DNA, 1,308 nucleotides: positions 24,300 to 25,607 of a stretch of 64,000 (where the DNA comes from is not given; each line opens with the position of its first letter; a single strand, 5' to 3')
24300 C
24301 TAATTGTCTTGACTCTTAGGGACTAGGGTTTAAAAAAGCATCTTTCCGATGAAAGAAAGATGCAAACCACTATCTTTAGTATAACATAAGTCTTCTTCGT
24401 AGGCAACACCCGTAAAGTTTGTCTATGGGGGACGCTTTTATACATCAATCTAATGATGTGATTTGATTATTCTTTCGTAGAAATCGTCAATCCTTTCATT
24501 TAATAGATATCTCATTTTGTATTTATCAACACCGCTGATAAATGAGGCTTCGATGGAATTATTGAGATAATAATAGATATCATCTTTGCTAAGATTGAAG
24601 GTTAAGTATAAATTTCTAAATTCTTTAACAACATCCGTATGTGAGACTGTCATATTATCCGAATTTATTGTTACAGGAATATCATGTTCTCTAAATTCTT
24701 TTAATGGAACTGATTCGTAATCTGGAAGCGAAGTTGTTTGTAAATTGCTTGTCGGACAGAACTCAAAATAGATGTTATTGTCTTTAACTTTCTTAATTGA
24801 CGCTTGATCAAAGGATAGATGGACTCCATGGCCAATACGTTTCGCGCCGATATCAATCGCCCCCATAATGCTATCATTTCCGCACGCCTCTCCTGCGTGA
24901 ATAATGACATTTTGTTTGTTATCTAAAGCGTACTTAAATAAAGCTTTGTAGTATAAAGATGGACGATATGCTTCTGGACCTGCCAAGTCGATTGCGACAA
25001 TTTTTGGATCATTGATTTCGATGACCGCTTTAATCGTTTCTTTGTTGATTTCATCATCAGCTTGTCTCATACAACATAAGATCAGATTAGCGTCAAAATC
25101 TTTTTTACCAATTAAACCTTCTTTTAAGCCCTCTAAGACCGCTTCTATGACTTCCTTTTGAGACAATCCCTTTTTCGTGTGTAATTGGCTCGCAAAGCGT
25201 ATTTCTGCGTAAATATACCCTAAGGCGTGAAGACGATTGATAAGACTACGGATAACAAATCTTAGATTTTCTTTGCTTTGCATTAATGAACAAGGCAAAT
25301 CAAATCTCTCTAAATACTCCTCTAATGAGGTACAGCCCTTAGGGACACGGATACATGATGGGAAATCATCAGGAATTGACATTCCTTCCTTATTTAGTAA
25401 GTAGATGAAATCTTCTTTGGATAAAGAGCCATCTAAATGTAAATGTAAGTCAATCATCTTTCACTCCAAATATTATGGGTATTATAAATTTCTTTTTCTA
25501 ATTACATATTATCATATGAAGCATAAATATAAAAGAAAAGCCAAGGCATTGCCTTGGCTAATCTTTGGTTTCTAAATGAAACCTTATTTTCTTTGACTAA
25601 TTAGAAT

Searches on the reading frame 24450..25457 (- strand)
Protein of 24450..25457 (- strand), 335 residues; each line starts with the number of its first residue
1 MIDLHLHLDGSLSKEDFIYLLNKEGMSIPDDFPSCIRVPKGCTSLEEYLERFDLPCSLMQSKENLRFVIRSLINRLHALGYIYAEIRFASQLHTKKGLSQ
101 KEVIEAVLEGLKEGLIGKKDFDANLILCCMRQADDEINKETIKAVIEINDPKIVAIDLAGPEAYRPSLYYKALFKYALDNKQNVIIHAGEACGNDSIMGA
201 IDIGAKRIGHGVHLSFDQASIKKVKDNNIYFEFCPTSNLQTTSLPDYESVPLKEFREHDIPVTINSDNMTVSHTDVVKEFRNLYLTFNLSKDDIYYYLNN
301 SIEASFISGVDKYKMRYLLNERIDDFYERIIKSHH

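Call 10: find_encoding_contigs(protein=window:24450-25457:-, flank=3000, max_places=10)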
Protein window:24450-25457:- (335 aa): 6 contigs read that carry it; 3 places shown.
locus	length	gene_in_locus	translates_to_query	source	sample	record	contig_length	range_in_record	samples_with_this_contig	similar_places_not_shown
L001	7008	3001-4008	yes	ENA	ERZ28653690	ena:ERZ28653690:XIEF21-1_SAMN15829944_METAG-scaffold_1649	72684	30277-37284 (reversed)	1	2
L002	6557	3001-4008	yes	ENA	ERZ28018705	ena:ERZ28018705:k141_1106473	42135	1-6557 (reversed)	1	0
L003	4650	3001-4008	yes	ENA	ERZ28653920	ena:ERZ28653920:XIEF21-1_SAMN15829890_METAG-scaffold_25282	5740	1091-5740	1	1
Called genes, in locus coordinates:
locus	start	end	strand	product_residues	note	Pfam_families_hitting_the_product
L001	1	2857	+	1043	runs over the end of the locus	-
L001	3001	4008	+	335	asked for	PF00962:A_deaminase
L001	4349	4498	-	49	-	-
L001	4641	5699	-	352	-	-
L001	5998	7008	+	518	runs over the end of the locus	PF00005:ABC_tran, PF08402:TOBE_2 (weak)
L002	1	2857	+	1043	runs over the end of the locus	-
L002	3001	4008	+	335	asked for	PF00962:A_deaminase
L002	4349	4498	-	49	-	-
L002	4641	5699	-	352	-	-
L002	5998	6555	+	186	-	?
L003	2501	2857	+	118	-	-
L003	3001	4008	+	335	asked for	PF00962:A_deaminase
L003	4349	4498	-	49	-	-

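Call 21: find_homologous_proteins(query=window:24450-25457:-, max_evalue=1e-60)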
Query window:24450-25457:- (335 aa): 2197 proteins with E <= 1e-60 among 8000 candidates; the best 120 are listed.
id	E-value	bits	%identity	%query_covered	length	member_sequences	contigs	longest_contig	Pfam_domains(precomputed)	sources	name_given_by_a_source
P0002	8.5e-217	737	97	100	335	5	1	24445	PF00962.29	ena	-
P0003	1.4e-175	601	80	99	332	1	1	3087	PF00962.29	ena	-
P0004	3.4e-175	600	80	99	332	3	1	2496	PF00962.29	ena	-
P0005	5.2e-160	550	73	99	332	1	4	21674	PF00962.29,PF01979.27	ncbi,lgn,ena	-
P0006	2.7e-157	541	72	99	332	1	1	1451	PF00962.29,PF01979.27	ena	-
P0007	4.8e-156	537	73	99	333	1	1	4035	PF00962.29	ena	-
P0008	5.4e-156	537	71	99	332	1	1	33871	PF00962.29,PF01979.27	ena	-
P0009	7.2e-156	536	73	99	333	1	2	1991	PF00962.29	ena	-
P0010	9.9e-156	536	71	99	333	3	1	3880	PF00962.29,PF01979.27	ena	-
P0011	3.2e-155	534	73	99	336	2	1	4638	PF00962.29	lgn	-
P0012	2.2e-153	528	72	99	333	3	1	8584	PF00962.29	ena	-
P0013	7.7e-150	517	70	99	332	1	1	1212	PF00962.29,PF01979.27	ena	-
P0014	1.2e-149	516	70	99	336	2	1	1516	PF00962.29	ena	-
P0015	2.5e-149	515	71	99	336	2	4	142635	PF00962.29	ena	-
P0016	5.0e-149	514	71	99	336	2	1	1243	PF00962.29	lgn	-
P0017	2.0e-147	509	67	99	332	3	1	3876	PF00962.29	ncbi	-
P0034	1.2e-122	427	57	99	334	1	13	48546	PF00962.29,PF01979.27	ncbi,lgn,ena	-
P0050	7.1e-120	418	58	99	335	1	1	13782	PF00962.29,PF01979.27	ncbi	-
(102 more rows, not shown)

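Call 22: find_encoding_contigs(protein=P0002, flank=3000, max_places=3)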
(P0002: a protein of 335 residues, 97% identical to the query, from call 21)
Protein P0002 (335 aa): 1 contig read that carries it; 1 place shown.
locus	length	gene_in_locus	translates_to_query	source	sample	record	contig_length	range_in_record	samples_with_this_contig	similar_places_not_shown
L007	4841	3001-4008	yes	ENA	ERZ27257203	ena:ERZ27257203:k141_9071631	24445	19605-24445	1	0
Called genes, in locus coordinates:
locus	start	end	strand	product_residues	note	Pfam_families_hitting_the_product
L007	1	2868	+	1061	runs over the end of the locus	-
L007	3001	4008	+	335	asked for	PF00962:A_deaminase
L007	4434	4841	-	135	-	?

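Call 23: find_encoding_contigs(protein=P0003, flank=3000, max_places=3)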
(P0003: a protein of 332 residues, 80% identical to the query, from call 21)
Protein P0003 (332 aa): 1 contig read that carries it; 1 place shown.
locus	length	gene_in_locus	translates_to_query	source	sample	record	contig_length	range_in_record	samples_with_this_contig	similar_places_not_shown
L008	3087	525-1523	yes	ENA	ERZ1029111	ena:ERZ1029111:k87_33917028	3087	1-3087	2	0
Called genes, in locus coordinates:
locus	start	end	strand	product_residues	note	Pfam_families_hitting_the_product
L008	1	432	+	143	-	?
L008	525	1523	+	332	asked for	PF00962:A_deaminase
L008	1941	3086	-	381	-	?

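Call 24: find_encoding_contigs(protein=P0005, flank=3000, max_places=3)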
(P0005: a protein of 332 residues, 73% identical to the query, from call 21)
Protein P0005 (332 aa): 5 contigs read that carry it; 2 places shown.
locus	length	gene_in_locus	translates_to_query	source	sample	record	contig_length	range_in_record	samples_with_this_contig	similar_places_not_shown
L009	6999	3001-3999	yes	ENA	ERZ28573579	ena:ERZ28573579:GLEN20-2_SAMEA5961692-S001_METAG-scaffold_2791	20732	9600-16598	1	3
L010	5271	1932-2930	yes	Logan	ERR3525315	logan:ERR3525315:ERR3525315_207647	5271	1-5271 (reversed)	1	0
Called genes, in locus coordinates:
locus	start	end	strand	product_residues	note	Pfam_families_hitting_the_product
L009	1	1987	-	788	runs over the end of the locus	PF03477:ATP-cone, PF13597:NRDD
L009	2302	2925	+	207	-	PF01741:MscL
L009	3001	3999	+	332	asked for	PF00962:A_deaminase, PF01979:Amidohydro_1 (weak)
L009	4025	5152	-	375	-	-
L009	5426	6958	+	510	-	PF00005:ABC_tran, PF08402:TOBE_2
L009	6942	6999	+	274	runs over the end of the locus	PF00528:BPD_transp_1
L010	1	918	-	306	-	?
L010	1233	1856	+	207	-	PF01741:MscL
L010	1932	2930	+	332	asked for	PF00962:A_deaminase, PF01979:Amidohydro_1 (weak)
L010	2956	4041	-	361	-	-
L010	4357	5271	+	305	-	?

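Call 28: find_encoding_contigs(protein=P0004, flank=3000, max_places=3)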
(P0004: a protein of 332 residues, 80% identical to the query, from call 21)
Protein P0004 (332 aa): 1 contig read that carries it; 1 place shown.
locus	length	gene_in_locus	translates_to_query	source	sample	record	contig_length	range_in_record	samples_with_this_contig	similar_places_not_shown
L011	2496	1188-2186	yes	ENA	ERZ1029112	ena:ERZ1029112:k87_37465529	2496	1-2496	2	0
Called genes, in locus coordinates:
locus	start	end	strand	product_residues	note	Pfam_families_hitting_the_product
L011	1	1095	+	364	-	?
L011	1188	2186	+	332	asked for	PF00962:A_deaminase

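Call 29: find_encoding_contigs(protein=P0012, flank=3000, max_places=3)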
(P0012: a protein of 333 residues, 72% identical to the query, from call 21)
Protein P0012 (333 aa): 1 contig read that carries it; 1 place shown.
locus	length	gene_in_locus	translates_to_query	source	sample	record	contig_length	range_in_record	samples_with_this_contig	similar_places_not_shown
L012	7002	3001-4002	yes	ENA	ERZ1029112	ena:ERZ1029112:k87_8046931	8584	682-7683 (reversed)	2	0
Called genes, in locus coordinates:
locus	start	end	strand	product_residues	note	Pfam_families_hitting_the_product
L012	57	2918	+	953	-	PF02368:Big_2, PF26918:Ig_Eae (weak)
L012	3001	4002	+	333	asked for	PF00962:A_deaminase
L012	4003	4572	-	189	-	PF13240:Zn_Ribbon_1, PF13248:Zn_ribbon_3 (weak)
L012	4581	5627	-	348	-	-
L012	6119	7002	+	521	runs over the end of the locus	?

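Call 30: find_encoding_contigs(protein=P0015, flank=3000, max_places=3)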
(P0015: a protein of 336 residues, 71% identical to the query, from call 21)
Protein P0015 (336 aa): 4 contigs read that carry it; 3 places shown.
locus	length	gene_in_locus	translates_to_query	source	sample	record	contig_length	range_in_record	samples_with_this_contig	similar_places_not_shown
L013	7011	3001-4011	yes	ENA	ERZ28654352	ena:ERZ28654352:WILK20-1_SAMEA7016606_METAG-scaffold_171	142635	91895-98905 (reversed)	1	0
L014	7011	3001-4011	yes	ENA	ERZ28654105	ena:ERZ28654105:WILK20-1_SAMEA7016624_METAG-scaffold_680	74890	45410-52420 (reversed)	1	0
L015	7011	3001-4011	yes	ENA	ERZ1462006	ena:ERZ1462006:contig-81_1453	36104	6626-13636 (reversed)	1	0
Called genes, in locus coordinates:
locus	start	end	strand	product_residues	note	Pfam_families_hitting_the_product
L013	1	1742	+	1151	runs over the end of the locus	PF02368:Big_2 (weak), PF22359:Big-like (faint), PF26182:Ig_NUP210_5th (faint), PF26918:Ig_Eae (faint), PF02368:Big_2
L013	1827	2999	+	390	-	PF13350:Y_phosphatase3, PF03162:Y_phosphatase2 (faint)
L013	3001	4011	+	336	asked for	PF00962:A_deaminase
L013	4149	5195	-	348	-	-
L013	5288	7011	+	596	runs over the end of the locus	PF00005:ABC_tran, PF08402:TOBE_2 (weak)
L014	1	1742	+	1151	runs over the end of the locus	PF02368:Big_2 (weak), PF22359:Big-like (faint), PF26182:Ig_NUP210_5th (faint), PF26918:Ig_Eae (faint), PF02368:Big_2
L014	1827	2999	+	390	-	PF13350:Y_phosphatase3, PF03162:Y_phosphatase2 (faint)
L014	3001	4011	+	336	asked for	PF00962:A_deaminase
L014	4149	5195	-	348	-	-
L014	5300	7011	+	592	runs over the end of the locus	PF00005:ABC_tran, PF08402:TOBE_2 (weak)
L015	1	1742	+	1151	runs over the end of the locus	PF02368:Big_2 (weak), PF22359:Big-like (faint), PF26182:Ig_NUP210_5th (faint), PF26918:Ig_Eae (faint), PF02368:Big_2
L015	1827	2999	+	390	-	PF13350:Y_phosphatase3, PF03162:Y_phosphatase2 (faint)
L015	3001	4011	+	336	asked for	PF00962:A_deaminase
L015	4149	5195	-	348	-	-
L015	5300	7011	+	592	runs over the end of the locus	PF00005:ABC_tran, PF08402:TOBE_2 (weak)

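Call 43: find_encoding_contigs(protein=P0008, flank=1500, max_places=2)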
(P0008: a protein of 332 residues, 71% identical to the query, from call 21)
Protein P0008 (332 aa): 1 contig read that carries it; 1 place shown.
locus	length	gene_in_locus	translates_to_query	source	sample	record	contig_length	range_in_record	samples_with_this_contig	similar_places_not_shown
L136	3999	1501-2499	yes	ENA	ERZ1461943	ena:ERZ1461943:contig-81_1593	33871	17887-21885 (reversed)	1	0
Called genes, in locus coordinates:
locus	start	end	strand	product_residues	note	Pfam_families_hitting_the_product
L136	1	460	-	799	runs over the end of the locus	PF03477:ATP-cone, PF13597:NRDD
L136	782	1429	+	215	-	PF01741:MscL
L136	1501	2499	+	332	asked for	PF00962:A_deaminase, PF01979:Amidohydro_1 (faint)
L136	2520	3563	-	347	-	-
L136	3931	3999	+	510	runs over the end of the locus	PF00005:ABC_tran, PF08402:TOBE_2 (weak)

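Call 44: find_encoding_contigs(protein=P0011, flank=1500, max_places=2)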
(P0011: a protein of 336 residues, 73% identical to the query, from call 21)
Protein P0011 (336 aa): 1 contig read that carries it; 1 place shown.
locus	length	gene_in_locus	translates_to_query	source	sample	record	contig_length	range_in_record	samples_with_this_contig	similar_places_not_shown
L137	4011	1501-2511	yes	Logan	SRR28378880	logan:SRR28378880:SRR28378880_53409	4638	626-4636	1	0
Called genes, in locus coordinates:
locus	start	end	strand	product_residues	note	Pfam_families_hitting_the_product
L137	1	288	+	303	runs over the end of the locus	?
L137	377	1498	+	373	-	PF13350:Y_phosphatase3, PF22741:PTP-NADK (weak)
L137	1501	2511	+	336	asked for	PF00962:A_deaminase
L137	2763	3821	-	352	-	-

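Call 45: find_encoding_contigs(protein=P0007, flank=1500, max_places=2)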
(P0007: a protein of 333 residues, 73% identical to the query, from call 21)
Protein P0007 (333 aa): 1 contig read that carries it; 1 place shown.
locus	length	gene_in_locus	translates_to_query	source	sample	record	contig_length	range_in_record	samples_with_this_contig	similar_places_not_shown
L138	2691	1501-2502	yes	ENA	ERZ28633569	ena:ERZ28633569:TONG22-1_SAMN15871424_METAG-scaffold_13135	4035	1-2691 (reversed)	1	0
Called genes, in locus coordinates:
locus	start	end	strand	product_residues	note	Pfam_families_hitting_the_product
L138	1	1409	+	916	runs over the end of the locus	?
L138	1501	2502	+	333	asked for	PF00962:A_deaminase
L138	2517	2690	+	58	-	?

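Call 48: list_cluster_members(proteins=[P0005, P0017, P0034, P0050])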
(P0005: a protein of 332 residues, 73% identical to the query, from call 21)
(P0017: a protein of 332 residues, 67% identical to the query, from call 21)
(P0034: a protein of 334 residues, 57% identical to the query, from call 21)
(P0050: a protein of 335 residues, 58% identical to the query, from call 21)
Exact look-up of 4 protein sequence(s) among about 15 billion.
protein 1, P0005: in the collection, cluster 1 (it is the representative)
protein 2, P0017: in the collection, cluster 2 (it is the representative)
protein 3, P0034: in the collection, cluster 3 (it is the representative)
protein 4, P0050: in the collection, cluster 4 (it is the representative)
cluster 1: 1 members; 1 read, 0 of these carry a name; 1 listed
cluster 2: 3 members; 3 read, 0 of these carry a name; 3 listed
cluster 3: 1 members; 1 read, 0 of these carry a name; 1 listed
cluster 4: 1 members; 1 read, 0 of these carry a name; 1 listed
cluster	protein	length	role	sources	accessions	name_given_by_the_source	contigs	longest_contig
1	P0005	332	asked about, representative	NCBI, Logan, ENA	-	-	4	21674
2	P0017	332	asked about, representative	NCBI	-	-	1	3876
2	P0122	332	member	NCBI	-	-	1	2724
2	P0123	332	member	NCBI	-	-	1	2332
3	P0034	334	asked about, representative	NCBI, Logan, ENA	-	-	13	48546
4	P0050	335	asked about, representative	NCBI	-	-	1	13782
